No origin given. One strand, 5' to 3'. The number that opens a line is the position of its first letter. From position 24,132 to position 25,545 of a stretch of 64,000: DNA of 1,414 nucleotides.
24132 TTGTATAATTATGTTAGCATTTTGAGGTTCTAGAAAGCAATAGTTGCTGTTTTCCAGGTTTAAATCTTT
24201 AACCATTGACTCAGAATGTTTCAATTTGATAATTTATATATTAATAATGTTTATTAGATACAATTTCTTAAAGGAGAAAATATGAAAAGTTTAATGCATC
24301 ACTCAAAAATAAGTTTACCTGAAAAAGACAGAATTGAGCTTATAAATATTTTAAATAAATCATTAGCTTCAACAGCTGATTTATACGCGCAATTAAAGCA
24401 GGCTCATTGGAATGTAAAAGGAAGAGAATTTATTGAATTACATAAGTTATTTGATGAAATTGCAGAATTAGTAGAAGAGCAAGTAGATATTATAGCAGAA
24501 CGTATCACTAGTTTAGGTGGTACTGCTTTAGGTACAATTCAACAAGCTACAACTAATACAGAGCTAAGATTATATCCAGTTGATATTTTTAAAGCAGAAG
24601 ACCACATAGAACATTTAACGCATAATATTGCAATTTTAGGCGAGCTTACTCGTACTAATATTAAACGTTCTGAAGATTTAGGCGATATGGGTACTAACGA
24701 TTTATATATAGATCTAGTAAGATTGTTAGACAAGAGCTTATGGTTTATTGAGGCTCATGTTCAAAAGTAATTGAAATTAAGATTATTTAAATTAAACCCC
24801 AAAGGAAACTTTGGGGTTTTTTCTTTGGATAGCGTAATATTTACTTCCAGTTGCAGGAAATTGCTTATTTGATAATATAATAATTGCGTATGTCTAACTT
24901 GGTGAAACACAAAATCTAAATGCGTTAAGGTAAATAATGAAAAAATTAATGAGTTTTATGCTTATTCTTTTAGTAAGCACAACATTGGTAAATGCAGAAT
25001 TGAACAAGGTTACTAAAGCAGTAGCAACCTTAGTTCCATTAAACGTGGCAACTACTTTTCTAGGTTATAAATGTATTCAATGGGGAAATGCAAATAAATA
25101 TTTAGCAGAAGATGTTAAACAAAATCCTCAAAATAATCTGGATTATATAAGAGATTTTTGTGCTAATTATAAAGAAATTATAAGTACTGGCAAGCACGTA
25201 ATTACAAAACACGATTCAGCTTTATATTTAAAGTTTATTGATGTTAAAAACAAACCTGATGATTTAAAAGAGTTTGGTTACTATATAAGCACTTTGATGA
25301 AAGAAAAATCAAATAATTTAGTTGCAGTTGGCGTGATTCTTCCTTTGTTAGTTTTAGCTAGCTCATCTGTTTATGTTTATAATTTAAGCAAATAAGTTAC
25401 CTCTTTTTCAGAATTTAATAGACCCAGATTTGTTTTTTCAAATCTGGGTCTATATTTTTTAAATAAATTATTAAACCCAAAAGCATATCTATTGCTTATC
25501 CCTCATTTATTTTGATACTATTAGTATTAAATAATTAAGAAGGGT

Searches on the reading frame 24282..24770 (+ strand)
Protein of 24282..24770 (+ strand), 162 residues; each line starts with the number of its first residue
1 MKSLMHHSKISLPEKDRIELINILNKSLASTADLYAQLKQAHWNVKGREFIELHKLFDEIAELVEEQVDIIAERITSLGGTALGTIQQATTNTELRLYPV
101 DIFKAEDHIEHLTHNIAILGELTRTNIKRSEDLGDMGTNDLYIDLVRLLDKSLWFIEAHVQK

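Call 9: search_protein_families(library=pfam, proteins=[window:24282-24770:+], max_evalue=10)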
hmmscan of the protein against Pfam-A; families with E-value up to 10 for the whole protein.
window:24282-24770:+ (162 aa): 5 families
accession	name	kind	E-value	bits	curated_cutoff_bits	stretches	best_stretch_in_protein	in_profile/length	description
PF00210.30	Ferritin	-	4.2e-24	85.5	24.5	1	21-162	1-138/142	Ferritin-like domain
PF09537.16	DUF2383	-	0.11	13.1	30.8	1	21-81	3-60/111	Domain of unknown function (DUF2383)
PF09720.15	Unstab_antitox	-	0.17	12.4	23.3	1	11-35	1-23/54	Putative addiction module component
PF17971.7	LIFR_D2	-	0.18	12.5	26.4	1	18-73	2-57/114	Leukemia inhibitory factor receptor D2 domain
PF07011.16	Elf4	-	0.21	11.9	27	1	15-41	44-70/83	Early Flowering 4 domain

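Call 22: find_encoding_contigs(protein=window:24282-24770:+, flank=4000, max_places=10)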
Protein window:24282-24770:+ (162 aa): no gene with exactly this product is on record in the collection.

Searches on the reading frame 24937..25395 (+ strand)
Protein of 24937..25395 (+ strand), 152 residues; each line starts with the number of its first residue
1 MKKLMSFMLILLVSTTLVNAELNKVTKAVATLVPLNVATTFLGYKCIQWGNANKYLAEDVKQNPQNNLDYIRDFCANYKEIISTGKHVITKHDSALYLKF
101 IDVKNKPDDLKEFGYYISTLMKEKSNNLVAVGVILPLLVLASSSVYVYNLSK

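Call 9: search_protein_families(library=pfam, proteins=[window:24937-25395:+], max_evalue=10)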
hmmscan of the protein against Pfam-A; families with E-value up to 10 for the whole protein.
window:24937-25395:+ (152 aa): 1 family
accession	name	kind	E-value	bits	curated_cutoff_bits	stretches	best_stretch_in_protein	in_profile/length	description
PF00051.23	Kringle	-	0.11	13.2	34.3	1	37-78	13-54/79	Kringle domain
